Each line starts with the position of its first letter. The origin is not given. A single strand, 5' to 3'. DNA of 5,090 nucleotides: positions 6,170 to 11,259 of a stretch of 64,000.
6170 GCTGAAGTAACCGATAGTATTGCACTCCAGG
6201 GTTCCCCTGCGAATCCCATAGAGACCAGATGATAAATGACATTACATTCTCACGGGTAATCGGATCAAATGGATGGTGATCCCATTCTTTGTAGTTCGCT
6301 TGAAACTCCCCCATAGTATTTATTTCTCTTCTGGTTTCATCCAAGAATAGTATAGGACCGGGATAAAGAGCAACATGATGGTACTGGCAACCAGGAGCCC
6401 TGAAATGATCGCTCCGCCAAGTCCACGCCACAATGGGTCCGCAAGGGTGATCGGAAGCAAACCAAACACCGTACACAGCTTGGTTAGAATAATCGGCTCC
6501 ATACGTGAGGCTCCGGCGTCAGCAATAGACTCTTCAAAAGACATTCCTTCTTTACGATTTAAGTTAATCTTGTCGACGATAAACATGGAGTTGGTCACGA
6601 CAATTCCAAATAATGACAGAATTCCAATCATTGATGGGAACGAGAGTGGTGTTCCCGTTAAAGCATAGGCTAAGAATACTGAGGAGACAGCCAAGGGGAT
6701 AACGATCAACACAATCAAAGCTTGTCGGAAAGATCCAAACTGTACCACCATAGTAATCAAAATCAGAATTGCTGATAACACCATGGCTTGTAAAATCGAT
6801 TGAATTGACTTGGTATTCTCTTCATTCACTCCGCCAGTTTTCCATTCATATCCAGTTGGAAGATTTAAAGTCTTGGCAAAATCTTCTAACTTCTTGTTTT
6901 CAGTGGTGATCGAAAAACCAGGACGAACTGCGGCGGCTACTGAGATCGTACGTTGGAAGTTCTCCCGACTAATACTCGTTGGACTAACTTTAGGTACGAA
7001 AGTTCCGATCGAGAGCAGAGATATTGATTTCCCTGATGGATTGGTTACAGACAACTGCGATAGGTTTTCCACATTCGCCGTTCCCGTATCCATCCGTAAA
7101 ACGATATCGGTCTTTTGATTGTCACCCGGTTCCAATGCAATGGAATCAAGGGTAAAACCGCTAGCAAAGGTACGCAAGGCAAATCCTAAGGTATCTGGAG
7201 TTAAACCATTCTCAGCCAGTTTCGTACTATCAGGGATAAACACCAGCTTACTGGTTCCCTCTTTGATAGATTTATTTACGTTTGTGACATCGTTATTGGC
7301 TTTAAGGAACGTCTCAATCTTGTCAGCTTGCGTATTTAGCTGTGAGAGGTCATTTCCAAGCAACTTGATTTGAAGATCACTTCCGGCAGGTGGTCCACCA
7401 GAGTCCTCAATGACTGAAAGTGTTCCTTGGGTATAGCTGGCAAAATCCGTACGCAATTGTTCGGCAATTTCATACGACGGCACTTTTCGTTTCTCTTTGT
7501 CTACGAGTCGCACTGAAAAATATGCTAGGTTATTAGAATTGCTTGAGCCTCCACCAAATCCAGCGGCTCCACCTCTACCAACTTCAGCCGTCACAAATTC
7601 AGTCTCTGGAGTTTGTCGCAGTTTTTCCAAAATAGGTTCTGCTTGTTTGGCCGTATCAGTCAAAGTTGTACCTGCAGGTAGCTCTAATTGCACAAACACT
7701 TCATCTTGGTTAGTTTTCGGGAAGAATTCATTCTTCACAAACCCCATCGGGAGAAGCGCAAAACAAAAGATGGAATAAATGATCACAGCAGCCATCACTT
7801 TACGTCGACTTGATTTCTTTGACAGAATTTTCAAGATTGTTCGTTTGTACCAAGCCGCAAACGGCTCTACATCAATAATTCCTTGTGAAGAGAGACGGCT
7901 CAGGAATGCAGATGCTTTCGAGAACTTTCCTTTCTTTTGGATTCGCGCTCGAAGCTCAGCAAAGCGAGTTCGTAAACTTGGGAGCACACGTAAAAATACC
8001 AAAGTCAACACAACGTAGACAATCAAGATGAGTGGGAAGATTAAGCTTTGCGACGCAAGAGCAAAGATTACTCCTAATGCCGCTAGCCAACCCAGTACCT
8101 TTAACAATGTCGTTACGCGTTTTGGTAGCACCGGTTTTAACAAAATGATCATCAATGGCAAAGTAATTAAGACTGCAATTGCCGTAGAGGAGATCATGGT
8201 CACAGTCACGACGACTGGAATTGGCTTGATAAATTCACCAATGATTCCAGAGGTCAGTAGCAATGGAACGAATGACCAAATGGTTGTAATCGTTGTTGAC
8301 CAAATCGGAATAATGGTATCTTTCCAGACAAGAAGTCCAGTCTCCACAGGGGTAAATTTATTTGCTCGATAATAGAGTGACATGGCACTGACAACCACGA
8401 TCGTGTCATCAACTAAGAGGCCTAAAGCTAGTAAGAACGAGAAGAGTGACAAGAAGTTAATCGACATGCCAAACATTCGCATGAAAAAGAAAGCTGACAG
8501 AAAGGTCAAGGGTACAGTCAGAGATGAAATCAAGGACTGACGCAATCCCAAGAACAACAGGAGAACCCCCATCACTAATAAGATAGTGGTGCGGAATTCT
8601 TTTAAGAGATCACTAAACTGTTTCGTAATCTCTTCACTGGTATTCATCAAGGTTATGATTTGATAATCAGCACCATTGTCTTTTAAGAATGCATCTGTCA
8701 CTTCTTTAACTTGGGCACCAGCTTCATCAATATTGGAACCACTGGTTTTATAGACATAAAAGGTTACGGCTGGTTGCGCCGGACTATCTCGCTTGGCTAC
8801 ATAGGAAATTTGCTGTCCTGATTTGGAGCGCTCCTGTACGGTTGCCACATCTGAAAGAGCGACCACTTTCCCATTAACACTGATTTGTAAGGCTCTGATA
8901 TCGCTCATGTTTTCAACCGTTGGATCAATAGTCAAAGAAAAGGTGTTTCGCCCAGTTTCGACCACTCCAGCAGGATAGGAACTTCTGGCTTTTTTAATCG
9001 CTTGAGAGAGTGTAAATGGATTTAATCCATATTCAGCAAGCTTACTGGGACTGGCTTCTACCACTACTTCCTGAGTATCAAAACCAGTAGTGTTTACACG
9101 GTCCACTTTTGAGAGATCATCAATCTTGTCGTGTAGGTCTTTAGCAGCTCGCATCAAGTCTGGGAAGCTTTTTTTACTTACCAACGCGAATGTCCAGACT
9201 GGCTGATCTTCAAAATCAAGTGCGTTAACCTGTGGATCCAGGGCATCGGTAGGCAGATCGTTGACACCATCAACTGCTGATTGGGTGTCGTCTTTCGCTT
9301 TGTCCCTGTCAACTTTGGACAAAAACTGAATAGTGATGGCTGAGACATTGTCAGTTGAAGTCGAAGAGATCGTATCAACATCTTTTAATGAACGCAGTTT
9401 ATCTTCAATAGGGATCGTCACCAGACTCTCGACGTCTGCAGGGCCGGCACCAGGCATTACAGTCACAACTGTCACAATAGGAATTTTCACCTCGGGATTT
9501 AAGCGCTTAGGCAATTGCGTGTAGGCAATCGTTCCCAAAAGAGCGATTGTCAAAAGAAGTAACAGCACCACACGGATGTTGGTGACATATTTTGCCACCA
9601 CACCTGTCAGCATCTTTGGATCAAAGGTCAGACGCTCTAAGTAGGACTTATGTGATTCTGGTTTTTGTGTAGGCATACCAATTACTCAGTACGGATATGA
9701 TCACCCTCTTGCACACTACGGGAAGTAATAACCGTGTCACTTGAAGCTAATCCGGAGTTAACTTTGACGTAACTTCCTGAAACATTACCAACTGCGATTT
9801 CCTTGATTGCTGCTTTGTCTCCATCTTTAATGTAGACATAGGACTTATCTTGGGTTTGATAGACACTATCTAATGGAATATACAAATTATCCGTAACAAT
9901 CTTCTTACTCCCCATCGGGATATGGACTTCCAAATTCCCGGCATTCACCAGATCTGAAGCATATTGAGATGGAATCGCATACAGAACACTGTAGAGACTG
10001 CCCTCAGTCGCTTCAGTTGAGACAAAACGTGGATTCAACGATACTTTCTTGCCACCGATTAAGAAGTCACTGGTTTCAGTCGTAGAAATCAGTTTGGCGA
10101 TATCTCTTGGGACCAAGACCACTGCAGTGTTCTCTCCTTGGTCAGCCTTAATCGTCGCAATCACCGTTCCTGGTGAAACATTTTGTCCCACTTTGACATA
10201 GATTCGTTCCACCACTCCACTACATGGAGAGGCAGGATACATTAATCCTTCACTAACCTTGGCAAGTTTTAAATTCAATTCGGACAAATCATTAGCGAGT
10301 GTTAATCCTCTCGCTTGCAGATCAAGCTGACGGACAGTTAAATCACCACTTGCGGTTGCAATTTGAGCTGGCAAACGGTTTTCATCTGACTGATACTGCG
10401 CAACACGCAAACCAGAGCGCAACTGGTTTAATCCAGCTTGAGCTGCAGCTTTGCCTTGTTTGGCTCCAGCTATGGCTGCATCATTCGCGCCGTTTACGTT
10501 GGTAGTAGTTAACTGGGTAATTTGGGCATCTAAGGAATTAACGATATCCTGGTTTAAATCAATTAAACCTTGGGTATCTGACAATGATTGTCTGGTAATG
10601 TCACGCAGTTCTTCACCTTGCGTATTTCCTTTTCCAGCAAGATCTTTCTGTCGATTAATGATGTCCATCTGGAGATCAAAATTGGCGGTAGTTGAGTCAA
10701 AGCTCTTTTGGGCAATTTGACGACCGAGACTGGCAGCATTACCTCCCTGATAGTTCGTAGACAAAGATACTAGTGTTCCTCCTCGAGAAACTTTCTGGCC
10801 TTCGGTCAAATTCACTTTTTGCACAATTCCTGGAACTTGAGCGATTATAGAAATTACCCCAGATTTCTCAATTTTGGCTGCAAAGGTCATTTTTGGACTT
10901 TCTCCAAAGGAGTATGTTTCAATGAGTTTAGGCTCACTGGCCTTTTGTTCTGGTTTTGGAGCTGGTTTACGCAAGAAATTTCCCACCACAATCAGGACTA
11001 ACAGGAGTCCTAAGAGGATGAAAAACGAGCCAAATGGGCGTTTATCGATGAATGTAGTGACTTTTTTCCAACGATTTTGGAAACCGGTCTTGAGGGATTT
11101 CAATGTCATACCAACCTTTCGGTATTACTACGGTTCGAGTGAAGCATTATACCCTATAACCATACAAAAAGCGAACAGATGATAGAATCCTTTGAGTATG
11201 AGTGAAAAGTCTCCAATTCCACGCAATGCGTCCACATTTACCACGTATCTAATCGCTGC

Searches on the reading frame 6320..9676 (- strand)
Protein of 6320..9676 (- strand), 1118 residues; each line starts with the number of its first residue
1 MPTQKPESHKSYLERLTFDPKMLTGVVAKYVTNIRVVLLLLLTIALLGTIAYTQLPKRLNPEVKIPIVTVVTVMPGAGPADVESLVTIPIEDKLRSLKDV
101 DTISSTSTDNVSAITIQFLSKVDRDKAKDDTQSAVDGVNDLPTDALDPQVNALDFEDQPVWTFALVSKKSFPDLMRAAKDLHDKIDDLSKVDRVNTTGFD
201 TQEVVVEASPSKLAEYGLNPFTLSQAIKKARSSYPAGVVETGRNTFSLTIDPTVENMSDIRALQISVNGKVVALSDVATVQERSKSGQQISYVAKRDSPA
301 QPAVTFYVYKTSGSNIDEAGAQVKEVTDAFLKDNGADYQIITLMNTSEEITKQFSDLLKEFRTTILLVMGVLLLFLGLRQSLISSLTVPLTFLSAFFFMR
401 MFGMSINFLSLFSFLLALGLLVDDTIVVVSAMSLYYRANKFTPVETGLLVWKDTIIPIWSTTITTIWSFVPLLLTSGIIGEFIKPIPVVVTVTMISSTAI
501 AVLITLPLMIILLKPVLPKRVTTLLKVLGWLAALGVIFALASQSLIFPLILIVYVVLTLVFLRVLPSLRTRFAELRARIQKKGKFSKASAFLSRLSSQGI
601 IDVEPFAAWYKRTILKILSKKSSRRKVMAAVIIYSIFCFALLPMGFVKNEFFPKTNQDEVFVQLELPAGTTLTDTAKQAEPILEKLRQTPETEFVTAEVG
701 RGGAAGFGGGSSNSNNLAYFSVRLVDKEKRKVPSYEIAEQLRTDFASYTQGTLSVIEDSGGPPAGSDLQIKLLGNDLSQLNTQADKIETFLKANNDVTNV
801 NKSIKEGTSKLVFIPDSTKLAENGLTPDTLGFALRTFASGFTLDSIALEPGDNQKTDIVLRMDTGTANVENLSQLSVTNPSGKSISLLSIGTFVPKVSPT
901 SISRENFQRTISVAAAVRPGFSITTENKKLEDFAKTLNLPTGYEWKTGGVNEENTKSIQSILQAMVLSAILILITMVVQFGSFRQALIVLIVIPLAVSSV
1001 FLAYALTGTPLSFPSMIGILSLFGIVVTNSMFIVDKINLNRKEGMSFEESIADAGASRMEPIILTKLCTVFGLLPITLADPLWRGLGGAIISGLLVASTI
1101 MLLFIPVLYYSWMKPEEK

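Call 24: search_protein_families(library=pfam, proteins=[window:6320-9676:-], max_evalue=0.0001)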
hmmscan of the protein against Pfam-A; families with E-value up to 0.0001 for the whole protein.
window:6320-9676:- (1118 aa): 1 family
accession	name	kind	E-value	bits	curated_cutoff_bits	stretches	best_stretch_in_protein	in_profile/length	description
PF00873.25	ACR_tran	-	1.2e-160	536.8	28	2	36-519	11-496/1021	AcrB/AcrD/AcrF family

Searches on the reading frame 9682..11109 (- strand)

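Call 24: search_protein_families(library=pfam, proteins=[window:9682-11109:-], max_evalue=0.0001)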
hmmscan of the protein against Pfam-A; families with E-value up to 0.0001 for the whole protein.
window:9682-11109:- (475 aa): 4 families
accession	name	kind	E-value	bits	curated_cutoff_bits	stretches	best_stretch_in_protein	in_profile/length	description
PF13533.13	Biotin_lipoyl_2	-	1.3e-11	44.5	29.8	1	293-320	4-31/32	Biotin-lipoyl like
PF13437.12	HlyD_3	-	9.5e-07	30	22.2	0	294-383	4-97/106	HlyD family secretion protein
PF00364.28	Biotin_lipoyl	-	1.1e-06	28.9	22.1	0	294-320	47-73/73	Biotin-requiring enzyme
PF16576.10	HlyD_D23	-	2.5e-05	24.1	30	0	84-117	107-140/214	Barrel-sandwich domain of CusB or HlyD membrane-fusion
